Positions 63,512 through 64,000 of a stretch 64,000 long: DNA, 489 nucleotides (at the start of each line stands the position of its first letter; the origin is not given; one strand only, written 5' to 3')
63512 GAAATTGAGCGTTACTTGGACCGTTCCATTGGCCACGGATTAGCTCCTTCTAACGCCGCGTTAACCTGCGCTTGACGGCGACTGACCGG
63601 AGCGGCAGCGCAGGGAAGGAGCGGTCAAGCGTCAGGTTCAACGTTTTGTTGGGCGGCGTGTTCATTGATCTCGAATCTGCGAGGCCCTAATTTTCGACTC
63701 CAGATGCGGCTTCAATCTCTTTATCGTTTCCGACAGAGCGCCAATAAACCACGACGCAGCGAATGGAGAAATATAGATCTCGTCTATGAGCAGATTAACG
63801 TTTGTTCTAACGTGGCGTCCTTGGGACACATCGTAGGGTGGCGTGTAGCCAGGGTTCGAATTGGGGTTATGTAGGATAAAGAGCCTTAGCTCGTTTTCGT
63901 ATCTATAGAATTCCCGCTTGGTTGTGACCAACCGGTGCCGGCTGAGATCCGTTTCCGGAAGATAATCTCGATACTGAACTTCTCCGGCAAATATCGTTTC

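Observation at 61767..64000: Low-GC islet of at least 4 co-directional hypothetical genes with a repeated upstream element, abutting a RAYT: candidate novel accessory (defence or addiction) module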

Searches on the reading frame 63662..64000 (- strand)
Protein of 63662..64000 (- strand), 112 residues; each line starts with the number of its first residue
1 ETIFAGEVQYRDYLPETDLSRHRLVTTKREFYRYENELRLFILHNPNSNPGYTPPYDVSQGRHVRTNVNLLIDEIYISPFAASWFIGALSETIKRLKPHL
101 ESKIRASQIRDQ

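Call 4: search_protein_families(library=pfam, proteins=[window:63662-64000:-], max_evalue=1)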
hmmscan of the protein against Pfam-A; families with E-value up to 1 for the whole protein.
window:63662-64000:- (112 aa): 0 families

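Call 5: search_protein_families(library=padloc, proteins=[window:63662-64000:-], max_evalue=1)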
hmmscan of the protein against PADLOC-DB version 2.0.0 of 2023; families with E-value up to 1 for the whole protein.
window:63662-64000:- (112 aa): 2 families
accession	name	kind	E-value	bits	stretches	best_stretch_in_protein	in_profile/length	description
PDLC04994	PDC-S31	-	0.0016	15.9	1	5-46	162-211/273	-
PDLC04993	PDC-S31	-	0.0021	15.3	1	22-108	155-232/245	-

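Call 15: find_related_loci(query=window:63665-64000:-, collection=metagenome_contigs, flank=10000)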
Query window:63665-64000:- (112 aa) in metagenome_contigs; peptide patterns used: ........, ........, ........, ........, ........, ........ (x = any residue, [..] = any of these).
173 stretches matched a pattern; 6 encode a relative of the query (tblastn E <= 1e-3); 6 distinct loci.
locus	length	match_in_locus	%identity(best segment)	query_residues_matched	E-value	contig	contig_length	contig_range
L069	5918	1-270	34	20-112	1e-15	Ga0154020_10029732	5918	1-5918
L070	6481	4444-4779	34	4-112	1e-14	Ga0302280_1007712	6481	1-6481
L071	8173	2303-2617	32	1-112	1e-10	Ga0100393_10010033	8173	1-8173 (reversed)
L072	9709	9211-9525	32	1-112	1e-10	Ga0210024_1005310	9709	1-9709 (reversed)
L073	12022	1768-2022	34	11-97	1e-9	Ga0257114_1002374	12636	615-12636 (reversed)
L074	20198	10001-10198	34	6-81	9e-7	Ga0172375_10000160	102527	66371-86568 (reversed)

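Call 20: search_protein_families(library=ncbifam, proteins=[window:63662-64000:-], max_evalue=0.1)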
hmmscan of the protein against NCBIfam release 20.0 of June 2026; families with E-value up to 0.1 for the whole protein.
window:63662-64000:- (112 aa): 0 families

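Call 42: search_protein_families(library=pfam, proteins=[L070:4027-4782:+, L071:1910-2626:+], max_evalue=0.1)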
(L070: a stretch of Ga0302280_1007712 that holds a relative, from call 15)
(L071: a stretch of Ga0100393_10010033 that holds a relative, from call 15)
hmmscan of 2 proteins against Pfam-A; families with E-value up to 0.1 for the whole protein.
L070:4027-4782:+ (251 aa): 1 family
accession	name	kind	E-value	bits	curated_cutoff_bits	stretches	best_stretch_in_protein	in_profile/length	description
PF11185.13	DUF2971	-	0.096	14.5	22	0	80-174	37-88/89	Protein of unknown function (DUF2971)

L071:1910-2626:+ (238 aa): 1 family
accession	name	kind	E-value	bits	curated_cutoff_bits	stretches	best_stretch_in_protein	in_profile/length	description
PF11185.13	DUF2971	-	0.00017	23.3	22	1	103-148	1-47/89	Protein of unknown function (DUF2971)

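Call 43: search_protein_families(library=padloc, proteins=[L070:4027-4782:+, L071:1910-2626:+], max_evalue=0.1)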
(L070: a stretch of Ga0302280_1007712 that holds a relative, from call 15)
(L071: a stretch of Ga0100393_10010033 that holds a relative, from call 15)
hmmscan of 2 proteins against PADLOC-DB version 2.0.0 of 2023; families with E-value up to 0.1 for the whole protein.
L070:4027-4782:+ (251 aa): 2 families
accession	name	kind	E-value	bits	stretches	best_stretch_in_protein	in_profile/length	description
PDLC04993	PDC-S31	-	1.3e-11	42.2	1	7-233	7-221/245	-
PDLC04994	PDC-S31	-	0.00028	18.3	1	152-195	181-223/273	-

L071:1910-2626:+ (238 aa): 3 families
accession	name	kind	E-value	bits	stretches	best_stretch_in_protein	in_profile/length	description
PDLC04993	PDC-S31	-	2e-13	48.2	1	9-232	8-232/245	-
PDLC04994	PDC-S31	-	4.7e-10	37.3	2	70-229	103-257/273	-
PDLC04991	PDC-S31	-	3.2e-08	31.5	1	20-176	8-147/208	-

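Call 73: find_homologous_proteins(query=window:63665-64000:-)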
Query window:63665-64000:- (112 aa): 1 proteins with E <= 0.001 among 2 candidates.
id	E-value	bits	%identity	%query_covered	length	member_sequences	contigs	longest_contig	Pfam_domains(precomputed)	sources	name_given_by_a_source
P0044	3.8e-30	122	65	79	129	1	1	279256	-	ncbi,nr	ncbi:MAG: hypothetical protein U5K33_10375 [Halofilum sp. (in: g-proteobacteria)]|nr:hypothetical pr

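Call 74: find_encoding_contigs(protein=P0044, flank=10000, max_places=2)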
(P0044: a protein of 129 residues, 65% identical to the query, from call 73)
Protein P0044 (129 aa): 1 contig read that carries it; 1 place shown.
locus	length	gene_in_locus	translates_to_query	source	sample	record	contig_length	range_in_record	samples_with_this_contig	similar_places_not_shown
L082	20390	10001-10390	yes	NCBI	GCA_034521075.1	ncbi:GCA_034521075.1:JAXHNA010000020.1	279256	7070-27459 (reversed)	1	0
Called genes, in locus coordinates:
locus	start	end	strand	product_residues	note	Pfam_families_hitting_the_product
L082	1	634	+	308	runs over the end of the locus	PF01832:Glucosaminidase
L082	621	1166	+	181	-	PF01522:Polysacc_deac_1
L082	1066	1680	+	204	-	PF01522:Polysacc_deac_1 (weak)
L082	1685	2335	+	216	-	PF04367:DUF502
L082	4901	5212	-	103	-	-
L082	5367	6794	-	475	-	PF00875:DNA_photolyase, PF03441:FAD_binding_7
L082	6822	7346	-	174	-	PF00994:MoCF_biosynth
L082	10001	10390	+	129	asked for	-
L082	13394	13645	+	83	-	-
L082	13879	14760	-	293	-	PF14346:DUF4398, PF00691:OmpA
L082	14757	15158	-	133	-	PF14346:DUF4398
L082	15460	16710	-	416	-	PF01321:Creatinase_N (weak), PF00557:Peptidase_M24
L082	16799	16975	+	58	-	-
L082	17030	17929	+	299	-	PF01479:S4, PF00849:PseudoU_synth_2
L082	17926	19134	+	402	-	PF07690:MFS_1, PF06779:MFS_4 (weak), PF07690:MFS_1 (weak)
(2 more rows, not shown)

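Call 97: search_protein_families(library=phrogs, proteins=[window:63662-64000:-], max_evalue=0.01)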
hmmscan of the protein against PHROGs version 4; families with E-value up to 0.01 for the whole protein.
window:63662-64000:- (112 aa): 1 family
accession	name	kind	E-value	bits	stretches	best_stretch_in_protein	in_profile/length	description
phrog_34615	-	unknown function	9.1e-08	32.8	1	2-97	149-251/266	-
